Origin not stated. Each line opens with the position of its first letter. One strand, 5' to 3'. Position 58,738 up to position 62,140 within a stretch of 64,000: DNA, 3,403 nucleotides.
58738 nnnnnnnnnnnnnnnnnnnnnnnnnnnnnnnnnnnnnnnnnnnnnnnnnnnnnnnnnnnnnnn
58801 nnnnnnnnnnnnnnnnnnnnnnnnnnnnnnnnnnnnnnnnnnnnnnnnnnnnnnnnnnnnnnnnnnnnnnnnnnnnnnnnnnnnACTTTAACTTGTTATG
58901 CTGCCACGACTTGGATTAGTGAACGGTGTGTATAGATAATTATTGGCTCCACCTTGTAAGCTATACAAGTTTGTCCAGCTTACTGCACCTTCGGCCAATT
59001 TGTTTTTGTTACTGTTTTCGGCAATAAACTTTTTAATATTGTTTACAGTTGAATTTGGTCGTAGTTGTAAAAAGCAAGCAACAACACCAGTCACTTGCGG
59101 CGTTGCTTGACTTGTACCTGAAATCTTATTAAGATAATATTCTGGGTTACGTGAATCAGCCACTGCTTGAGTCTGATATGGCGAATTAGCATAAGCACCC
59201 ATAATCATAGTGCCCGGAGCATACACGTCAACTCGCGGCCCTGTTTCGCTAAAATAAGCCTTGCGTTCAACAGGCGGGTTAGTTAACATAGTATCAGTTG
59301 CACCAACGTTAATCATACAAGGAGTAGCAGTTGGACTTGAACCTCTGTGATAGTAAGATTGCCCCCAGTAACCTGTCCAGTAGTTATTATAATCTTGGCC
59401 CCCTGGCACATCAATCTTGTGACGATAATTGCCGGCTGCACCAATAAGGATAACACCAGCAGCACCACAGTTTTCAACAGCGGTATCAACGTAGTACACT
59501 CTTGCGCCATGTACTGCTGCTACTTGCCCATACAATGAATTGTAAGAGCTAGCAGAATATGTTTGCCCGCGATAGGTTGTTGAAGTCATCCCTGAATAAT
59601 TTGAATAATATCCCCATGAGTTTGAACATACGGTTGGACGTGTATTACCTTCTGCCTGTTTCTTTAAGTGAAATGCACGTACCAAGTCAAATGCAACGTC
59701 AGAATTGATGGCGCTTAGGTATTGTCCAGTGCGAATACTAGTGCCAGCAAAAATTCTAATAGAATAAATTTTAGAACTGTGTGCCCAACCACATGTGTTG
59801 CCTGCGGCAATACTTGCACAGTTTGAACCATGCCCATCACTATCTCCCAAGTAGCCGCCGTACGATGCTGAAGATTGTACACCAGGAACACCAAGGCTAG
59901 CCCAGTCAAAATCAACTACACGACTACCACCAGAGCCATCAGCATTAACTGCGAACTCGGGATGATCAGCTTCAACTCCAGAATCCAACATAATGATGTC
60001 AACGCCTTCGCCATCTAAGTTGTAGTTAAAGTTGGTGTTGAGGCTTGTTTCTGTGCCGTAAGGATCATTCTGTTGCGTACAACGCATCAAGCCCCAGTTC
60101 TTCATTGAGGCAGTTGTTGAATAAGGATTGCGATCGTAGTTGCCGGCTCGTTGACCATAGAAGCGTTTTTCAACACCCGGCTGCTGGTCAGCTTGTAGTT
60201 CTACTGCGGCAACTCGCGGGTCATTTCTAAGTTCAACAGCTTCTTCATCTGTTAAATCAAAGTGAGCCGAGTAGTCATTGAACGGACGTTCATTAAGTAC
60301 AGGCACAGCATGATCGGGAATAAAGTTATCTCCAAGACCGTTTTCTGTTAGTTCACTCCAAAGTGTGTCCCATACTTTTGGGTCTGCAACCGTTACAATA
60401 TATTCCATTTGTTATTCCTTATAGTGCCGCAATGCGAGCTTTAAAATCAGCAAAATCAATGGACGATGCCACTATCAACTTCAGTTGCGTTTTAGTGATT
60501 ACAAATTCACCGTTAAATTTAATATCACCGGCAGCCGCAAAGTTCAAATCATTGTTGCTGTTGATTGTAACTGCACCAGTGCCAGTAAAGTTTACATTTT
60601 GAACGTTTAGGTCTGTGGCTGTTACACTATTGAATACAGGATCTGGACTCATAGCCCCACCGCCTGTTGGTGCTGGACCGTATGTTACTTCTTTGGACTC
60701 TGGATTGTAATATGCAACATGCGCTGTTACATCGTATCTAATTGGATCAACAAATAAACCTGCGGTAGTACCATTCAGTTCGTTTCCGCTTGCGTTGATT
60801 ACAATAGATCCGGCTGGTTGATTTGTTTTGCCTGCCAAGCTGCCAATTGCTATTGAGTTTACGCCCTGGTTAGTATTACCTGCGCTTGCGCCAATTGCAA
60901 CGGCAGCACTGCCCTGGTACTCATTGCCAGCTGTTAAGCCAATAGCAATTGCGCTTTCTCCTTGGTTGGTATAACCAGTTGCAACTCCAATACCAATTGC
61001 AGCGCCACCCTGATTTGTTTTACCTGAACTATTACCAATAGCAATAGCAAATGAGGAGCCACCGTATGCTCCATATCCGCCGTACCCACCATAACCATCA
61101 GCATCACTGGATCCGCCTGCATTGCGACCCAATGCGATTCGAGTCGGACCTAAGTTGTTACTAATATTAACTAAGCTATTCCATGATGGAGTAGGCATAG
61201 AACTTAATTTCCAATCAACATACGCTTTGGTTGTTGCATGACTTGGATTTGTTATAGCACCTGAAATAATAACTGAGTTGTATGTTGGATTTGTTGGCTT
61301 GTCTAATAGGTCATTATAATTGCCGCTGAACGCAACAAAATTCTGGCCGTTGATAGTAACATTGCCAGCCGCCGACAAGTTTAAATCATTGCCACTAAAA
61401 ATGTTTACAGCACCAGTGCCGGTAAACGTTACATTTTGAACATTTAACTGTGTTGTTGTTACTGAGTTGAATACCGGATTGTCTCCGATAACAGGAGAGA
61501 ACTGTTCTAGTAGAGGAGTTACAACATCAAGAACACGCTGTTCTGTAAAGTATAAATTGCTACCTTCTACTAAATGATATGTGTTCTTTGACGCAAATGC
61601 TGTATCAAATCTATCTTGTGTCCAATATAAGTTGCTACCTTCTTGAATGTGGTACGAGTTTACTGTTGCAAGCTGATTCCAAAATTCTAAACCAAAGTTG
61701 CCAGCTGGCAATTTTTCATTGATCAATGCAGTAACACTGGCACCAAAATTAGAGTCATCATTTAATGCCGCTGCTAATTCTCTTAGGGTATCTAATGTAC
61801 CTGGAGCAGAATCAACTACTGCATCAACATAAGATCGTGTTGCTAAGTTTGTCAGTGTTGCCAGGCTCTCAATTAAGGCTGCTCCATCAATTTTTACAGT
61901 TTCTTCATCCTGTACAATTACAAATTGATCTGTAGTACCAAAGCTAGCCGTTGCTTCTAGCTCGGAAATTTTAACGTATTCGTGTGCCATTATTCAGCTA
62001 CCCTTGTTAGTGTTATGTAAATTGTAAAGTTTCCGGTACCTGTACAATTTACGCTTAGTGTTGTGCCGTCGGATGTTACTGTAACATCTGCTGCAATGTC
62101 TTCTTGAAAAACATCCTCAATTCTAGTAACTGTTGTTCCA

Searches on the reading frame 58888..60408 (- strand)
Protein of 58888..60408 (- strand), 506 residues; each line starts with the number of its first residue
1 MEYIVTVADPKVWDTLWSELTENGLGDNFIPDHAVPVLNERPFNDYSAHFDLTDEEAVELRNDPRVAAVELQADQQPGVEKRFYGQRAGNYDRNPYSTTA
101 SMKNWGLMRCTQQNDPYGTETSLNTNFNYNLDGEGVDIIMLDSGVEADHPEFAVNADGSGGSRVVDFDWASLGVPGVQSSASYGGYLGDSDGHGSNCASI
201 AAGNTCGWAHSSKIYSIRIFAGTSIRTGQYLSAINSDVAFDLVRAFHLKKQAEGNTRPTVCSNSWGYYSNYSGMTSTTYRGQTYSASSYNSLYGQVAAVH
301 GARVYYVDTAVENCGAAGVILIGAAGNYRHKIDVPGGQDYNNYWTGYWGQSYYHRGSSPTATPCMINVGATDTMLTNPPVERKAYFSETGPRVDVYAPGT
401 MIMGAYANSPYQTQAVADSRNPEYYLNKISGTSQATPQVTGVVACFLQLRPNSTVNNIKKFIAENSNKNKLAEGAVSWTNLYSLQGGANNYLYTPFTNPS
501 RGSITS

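Call 9: search_protein_families(library=phrogs, proteins=[window:58888-60408:-], max_evalue=0.001)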
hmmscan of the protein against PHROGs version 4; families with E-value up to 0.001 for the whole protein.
window:58888-60408:- (506 aa): 3 families
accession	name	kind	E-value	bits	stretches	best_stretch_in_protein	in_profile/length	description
phrog_9158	-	unknown function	3.1e-67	228.8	1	2-469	7-518/696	-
phrog_3677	-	other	7.1e-34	117.8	1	97-479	568-833/1125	protease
phrog_27200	-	unknown function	2.4e-08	32.9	1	89-451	231-577/1832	-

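Call 11: search_dna_similar(query=window:58888-60408:-, collection=phages, mode=protein, max_evalue=0.00001)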
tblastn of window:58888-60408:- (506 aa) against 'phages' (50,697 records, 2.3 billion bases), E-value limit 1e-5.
Records with a match: 44; places in all: 44; records where one place covers at least 80% of the query: 29.
Best place of each record, by identity: <60% 44.
By first word of the organism name: Synechococcus 34; Prochlorococcus 6; Marine 3; Sinorhizobium 1.
By host as written in the record: - 17; Synechococcus sp. 6; Synechococcus sp. WH8102 4; Synechococcus sp. MW02 4; Synechococcus sp. WH 7803 4; Prochlorococcus sp. NATL1A 2; Synechococcus sp. WH7803 2; Prochlorococcus sp. MED4 2; and 3 more.
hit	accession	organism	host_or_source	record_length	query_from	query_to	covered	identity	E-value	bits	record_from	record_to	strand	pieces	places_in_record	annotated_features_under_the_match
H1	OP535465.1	Synechococcus phage S-CREM1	Synechococcus sp. CB0101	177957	2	503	99%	33.2%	7e-58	213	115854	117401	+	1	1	peptidase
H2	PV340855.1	Synechococcus phage Sf-FR1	Synechococcus sp. WH8102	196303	1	493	97%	32.3%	1e-51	195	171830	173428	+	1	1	subtilisin-like serine protease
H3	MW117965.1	Synechococcus phage S-H38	Synechococcus sp. MW02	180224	2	493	97%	31.5%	2e-50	191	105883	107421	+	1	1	subtilisin-like serine protease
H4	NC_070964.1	Synechococcus phage S-H38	Synechococcus sp. MW02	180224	2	493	97%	31.5%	2e-50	191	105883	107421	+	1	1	subtilisin-like serine protease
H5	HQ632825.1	Prochlorococcus phage P-SSM5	Prochlorococcus marinus NATL2A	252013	3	505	99%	27.6%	4e-35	145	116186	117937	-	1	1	hypothetical protein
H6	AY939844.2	Prochlorococcus phage P-SSM2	Prochlorococcus sp. NATL1A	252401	3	505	99%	27.6%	4e-35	145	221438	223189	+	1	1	hypothetical protein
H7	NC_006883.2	Prochlorococcus phage P-SSM2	Prochlorococcus sp. NATL1A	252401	3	505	99%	27.6%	4e-35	145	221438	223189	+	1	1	hypothetical protein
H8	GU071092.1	Prochlorococcus phage P-SSM2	-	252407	3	505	99%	27.6%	4e-35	145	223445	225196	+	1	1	conserved hypothetical protein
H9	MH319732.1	Marine virus AG-345-E02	single cell amplified by WGA-X; seawater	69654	3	505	99%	27.5%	5e-34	142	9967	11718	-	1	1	record has no annotation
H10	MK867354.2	Synechococcus phage S-SCSM1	Synechococcus sp. WH 7803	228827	3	505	99%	27.0%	9e-36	148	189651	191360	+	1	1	baseplate wedge subunit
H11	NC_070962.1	Synechococcus phage S-SCSM1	Synechococcus sp. WH 7803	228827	3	505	99%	27.0%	9e-36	148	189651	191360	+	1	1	virion structural protein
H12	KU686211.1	Synechococcus phage S-WAM2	Synechococcus sp.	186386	2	466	92%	28.9%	2e-20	101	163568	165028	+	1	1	subtilisin-like serine protease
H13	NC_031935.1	Synechococcus phage S-WAM2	Synechococcus sp.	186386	2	466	92%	28.9%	2e-20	101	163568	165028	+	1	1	subtilisin-like serine protease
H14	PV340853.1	Synechococcus phage Sf-CH8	Synechococcus sp. WH8102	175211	1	501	99%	25.9%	6e-18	94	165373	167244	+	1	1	hypothetical protein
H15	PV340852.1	Synechococcus phage Sf-CH5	Synechococcus sp. WH8102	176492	1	501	99%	25.7%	9e-18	93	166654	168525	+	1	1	hypothetical protein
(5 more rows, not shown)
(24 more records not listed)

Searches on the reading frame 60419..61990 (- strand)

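Call 9: search_protein_families(library=phrogs, proteins=[window:60419-61990:-], max_evalue=0.001)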
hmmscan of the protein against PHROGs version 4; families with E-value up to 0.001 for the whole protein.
window:60419-61990:- (523 aa): 10 families
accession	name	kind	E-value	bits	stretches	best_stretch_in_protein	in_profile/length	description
phrog_1197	-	tail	6.6e-12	46.2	1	53-93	197-237/715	tail protein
phrog_2631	-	tail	7e-11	42.4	1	47-96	369-422/644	tail fiber protein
phrog_21962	-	tail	1e-09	39.1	1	48-93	150-195/321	tail protein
phrog_23820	-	tail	8.2e-09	36.7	1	38-93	92-147/221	tail fiber protein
phrog_7032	-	tail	1.1e-07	31.4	1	52-96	283-327/866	tail fiber protein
phrog_32311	-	unknown function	1.7e-07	31.4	1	45-94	279-328/577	-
phrog_4757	-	unknown function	1.8e-07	31.7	1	46-95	93-142/359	-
phrog_6043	-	unknown function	2.1e-06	27.2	1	51-95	465-509/814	-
phrog_7765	-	unknown function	3.1e-06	26.7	1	52-125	237-308/578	-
phrog_8713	-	tail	2.3e-05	24.6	1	51-95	426-470/509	tail fiber protein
